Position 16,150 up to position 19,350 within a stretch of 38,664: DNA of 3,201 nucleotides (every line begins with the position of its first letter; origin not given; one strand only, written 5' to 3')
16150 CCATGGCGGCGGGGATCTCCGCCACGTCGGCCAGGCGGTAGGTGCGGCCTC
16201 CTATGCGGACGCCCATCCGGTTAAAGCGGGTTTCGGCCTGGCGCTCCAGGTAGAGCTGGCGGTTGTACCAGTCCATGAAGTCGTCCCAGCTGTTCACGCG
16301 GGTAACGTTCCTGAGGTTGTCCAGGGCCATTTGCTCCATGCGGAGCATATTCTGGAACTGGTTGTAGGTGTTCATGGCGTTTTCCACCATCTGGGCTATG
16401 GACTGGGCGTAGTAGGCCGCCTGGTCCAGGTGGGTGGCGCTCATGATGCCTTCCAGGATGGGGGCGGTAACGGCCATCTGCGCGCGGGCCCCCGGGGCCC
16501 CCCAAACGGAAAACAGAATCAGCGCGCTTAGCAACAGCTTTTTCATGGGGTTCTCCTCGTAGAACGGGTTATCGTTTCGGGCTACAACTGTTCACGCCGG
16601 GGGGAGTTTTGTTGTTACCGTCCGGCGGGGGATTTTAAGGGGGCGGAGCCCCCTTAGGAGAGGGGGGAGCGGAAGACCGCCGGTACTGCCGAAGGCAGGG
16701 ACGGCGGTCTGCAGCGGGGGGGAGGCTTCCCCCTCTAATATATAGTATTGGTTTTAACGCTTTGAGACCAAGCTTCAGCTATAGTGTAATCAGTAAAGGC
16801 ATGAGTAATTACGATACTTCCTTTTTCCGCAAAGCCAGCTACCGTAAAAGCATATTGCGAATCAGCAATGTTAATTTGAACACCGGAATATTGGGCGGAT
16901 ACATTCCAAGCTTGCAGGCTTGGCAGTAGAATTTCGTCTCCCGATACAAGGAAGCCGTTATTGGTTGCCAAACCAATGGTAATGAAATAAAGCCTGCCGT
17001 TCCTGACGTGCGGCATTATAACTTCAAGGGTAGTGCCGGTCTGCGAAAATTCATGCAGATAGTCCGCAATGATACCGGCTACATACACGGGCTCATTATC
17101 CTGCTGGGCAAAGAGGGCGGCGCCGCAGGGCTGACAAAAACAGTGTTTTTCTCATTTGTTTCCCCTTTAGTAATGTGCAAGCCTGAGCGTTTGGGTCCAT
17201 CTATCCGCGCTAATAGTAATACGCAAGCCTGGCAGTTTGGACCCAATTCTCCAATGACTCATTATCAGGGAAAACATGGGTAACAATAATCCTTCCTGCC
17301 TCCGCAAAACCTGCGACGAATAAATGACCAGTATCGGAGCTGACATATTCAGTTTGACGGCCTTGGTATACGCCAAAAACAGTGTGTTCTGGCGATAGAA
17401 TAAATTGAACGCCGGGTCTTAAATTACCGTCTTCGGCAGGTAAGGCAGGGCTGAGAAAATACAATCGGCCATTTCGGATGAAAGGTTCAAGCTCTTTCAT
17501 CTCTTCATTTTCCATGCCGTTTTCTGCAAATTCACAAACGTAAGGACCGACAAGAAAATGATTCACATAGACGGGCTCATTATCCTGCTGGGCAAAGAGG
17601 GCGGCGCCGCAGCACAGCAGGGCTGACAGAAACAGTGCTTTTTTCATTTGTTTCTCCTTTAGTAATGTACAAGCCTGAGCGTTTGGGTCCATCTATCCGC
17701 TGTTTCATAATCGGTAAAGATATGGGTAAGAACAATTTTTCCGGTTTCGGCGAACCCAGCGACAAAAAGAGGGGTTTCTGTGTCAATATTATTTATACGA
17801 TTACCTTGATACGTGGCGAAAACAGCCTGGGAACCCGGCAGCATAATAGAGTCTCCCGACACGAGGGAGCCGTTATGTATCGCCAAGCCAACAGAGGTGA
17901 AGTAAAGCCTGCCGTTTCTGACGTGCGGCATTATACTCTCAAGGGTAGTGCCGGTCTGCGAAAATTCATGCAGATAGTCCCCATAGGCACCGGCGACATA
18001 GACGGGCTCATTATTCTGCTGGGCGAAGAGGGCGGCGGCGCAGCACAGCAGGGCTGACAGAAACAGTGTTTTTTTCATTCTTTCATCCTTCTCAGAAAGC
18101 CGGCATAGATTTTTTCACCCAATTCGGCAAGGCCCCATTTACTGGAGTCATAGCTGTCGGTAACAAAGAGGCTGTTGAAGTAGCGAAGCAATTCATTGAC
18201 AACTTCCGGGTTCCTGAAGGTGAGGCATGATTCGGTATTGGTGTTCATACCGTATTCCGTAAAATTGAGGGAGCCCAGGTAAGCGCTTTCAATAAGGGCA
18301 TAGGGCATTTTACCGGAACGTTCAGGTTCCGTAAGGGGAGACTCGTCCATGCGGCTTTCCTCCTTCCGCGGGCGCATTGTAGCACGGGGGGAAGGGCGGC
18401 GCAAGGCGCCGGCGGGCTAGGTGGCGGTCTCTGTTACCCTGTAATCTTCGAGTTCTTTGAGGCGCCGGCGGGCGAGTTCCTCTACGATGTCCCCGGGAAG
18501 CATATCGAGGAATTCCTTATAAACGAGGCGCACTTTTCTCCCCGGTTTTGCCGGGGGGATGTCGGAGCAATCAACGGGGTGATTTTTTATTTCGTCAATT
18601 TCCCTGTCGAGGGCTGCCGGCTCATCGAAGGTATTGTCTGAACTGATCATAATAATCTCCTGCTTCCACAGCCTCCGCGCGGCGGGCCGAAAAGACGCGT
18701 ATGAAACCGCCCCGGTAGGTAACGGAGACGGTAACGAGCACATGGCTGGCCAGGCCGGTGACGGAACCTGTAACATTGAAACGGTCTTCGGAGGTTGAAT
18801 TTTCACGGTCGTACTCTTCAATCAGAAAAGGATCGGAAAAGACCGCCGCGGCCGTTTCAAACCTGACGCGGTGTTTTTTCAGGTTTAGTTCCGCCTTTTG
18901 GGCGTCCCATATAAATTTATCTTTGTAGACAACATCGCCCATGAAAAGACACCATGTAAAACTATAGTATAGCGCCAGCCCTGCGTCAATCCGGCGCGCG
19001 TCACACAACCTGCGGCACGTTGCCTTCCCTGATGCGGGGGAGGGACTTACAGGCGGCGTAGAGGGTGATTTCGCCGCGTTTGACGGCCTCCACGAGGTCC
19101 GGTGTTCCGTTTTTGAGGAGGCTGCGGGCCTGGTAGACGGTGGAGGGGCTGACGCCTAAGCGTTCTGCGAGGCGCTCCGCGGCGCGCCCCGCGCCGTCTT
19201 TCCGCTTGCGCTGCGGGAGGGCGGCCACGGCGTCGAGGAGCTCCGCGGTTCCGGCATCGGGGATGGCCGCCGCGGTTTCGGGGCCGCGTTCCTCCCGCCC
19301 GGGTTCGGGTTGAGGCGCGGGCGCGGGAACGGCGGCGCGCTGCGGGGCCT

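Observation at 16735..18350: Truncated PLD/Nuc-like fragment followed by three tandem small secreted paralogs: orphan toxin-immunity or exclusion array?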

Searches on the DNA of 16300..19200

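Call 100: search_rna_families(source=window, start=16300, end=19200, threshold=evalue, max_evalue=1)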
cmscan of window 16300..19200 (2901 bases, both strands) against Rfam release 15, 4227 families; matches with E-value up to 1: 1.
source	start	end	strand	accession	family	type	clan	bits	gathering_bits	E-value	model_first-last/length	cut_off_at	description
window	16622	16699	+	RF02937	Clostridiales-2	Gene; sRNA;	-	18.5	58.6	0.52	1-82/82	no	Clostridiales-2 RNA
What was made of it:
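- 16547..16734 (-): GC-rich spacer with three stable stem-loops between paralog 3 and trbJ. No Rfam family (call 100).
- Tried and rejected: Rfam finds no RNA family in the region (call 100).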

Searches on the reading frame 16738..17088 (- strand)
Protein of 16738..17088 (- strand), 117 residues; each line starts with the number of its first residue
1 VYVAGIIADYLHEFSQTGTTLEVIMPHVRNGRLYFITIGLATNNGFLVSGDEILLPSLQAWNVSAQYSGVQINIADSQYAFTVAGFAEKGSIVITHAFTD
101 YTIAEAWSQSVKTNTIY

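Call 5: search_protein_families(library=pfam, proteins=[window:16738-17088:-], max_evalue=1)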
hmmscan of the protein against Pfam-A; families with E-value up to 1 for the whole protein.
window:16738-17088:- (117 aa): 0 families

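Call 6: search_protein_families(library=ncbifam, proteins=[window:16738-17088:-], max_evalue=1)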
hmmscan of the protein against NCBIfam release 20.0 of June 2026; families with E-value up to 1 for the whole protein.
window:16738-17088:- (117 aa): 0 families

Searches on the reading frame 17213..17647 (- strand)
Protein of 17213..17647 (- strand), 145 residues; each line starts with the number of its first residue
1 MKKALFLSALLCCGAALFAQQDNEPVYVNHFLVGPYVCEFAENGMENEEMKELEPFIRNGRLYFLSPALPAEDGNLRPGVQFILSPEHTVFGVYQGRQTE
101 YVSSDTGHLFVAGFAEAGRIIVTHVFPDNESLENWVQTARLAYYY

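Call 5: search_protein_families(library=pfam, proteins=[window:17213-17647:-], max_evalue=1)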
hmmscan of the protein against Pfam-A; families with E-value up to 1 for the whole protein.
window:17213-17647:- (145 aa): 2 families
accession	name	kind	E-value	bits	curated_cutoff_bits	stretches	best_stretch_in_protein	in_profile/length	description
PF03893.22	Lipase3_N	-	0.042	14.3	22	1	109-144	8-44/76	Lipase 3 N-terminal region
PF08830.15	DUF1806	-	0.072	13.5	27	1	45-123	33-104/112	Protein of unknown function (DUF1806)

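Call 6: search_protein_families(library=ncbifam, proteins=[window:17213-17647:-], max_evalue=1)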
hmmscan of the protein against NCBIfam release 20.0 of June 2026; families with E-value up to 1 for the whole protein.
window:17213-17647:- (145 aa): 0 families

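Call 62: search_protein_families(library=padloc, proteins=[window:17213-17647:-], max_evalue=0.01)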
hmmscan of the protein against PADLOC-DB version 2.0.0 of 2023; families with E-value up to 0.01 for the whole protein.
window:17213-17647:- (145 aa): 0 families
